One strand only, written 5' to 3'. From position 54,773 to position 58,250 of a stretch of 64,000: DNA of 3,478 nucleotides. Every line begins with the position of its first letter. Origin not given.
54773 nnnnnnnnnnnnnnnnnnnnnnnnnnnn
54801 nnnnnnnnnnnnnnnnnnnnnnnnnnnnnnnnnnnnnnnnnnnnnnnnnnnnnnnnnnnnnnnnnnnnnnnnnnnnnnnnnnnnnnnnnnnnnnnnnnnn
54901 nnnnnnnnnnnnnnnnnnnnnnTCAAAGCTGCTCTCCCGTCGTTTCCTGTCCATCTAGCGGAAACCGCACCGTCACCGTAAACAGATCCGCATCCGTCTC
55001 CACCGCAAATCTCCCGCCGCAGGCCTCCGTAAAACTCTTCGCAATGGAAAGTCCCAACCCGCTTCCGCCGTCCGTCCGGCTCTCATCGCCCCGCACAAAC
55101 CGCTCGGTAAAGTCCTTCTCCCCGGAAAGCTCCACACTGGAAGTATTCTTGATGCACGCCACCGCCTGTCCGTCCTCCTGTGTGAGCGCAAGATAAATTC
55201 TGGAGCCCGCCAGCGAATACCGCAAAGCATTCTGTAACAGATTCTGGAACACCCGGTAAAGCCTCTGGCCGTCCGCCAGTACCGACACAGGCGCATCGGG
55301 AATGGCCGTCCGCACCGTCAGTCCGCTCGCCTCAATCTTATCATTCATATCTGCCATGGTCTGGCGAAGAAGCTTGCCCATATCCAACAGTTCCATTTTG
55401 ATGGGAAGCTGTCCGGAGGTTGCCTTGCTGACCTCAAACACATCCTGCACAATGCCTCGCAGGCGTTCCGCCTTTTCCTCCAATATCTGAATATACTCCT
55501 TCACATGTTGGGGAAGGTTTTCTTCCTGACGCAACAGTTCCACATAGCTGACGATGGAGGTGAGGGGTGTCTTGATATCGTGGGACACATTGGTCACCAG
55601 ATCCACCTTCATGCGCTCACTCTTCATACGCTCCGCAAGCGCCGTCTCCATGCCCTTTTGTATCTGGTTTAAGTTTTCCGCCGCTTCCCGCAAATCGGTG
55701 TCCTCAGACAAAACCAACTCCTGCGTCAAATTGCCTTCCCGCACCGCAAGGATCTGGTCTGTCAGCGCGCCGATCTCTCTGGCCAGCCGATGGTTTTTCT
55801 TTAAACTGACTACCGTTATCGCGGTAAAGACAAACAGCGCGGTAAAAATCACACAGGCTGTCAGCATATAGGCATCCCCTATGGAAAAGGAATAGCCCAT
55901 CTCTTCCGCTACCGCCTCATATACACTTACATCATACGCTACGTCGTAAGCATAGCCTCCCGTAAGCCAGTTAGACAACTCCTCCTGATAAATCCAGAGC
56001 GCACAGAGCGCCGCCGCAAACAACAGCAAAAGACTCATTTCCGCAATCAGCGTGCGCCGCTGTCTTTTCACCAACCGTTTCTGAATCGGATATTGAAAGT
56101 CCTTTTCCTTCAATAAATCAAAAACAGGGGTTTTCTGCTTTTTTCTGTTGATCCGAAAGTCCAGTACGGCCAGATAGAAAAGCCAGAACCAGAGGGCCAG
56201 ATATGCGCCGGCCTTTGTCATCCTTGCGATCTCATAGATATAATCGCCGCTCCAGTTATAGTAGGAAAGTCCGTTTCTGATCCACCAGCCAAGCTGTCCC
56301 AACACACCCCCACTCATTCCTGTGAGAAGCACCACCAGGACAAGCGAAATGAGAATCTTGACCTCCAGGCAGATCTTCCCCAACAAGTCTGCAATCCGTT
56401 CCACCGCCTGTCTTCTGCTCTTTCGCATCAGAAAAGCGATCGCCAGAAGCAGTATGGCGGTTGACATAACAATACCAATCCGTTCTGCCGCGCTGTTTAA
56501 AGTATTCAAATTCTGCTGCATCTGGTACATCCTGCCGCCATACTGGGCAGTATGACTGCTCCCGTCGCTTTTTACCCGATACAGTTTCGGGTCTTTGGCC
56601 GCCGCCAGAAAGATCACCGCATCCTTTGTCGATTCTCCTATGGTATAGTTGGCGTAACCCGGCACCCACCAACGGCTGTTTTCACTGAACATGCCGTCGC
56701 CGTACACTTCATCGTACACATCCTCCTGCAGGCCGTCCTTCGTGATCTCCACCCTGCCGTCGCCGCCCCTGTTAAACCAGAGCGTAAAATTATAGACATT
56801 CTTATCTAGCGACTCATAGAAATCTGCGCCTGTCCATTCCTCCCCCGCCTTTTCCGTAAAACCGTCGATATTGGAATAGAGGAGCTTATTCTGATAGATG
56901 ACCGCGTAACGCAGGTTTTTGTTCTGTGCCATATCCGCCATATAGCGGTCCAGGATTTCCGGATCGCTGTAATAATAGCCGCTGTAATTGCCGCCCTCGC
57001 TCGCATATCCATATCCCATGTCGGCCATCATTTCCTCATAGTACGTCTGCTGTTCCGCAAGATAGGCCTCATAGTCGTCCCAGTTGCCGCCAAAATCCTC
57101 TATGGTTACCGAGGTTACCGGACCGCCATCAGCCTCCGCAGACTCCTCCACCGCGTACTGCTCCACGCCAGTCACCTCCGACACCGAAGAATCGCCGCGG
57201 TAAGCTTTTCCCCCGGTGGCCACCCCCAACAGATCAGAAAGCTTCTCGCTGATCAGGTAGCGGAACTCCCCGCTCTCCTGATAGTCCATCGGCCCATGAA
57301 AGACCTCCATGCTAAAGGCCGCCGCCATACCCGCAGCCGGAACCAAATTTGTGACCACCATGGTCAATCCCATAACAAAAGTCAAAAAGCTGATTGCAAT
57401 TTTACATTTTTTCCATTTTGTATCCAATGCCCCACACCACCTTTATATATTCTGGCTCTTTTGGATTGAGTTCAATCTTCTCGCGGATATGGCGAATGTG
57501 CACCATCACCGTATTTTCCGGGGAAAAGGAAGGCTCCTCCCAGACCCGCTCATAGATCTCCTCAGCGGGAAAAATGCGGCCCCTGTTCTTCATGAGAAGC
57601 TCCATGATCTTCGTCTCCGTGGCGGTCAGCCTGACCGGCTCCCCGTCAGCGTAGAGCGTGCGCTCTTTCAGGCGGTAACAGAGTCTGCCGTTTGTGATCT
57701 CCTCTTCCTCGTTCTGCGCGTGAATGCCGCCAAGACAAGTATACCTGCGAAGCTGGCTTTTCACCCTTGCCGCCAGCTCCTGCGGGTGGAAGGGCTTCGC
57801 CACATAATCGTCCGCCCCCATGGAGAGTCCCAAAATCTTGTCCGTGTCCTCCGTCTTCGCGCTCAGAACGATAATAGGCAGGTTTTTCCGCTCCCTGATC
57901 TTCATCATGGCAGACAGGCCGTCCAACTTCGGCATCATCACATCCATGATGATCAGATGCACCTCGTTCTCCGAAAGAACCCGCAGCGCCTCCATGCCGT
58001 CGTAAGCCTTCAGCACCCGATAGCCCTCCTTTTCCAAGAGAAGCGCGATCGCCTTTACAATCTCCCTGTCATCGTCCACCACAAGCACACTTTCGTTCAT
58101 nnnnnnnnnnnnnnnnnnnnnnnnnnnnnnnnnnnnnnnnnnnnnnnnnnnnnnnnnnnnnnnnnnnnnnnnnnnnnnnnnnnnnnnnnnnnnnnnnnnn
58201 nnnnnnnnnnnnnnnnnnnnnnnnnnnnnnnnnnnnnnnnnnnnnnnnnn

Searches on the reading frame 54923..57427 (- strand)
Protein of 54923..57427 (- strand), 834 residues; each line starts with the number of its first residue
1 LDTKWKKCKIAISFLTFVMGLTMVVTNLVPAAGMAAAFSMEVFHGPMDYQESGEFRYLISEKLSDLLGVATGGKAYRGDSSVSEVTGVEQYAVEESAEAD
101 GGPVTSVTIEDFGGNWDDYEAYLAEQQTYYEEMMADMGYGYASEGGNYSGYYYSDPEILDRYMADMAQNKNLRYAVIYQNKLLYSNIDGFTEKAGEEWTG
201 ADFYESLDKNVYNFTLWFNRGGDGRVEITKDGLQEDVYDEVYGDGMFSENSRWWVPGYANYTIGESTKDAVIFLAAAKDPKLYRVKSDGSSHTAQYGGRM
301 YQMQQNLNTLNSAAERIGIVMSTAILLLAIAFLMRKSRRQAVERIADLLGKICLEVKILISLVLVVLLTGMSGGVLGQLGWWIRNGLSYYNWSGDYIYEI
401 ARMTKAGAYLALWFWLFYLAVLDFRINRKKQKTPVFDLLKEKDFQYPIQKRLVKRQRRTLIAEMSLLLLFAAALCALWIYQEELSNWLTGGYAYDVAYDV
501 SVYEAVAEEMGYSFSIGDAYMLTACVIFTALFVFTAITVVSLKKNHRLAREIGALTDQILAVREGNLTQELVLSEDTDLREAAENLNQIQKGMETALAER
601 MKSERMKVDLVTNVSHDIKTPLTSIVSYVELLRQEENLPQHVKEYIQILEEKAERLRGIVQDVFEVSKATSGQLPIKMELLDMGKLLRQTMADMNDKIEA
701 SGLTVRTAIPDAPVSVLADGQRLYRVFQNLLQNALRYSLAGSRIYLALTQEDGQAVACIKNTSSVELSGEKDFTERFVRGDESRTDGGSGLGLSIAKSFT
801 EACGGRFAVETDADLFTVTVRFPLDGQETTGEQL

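Call 71: search_protein_families(library=pfam, proteins=[window:54923-57427:-], max_evalue=0.00001)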
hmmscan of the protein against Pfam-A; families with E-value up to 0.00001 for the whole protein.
window:54923-57427:- (834 aa): 2 families
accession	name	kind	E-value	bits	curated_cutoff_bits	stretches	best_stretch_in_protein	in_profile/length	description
PF00512.31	HisKA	-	1.3e-16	60.9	26.9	1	607-672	2-66/66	His Kinase A (phospho-acceptor) domain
PF02518.31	HATPase_c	-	5.2e-14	53.1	26.4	1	719-825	2-110/111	Histidine kinase-, DNA gyrase B-, and HSP90-like ATPase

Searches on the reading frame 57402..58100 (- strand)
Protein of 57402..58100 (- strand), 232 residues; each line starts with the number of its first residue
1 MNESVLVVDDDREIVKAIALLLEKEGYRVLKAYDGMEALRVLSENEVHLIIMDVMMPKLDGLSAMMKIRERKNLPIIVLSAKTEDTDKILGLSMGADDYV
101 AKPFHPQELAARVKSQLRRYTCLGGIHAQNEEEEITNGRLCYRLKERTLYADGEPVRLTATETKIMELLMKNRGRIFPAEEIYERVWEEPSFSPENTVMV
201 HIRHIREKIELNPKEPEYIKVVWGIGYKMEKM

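Call 71: search_protein_families(library=pfam, proteins=[window:57402-58100:-], max_evalue=0.00001)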
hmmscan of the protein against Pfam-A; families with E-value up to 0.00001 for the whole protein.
window:57402-58100:- (232 aa): 2 families
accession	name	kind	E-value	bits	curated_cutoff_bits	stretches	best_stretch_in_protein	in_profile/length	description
PF00072.30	Response_reg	-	1.1e-31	109.7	30.2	1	5-114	1-111/111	Response regulator receiver domain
PF00486.34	Trans_reg_C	-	5.8e-26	90.8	26.2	1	153-229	1-77/77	Transcriptional regulatory protein, C terminal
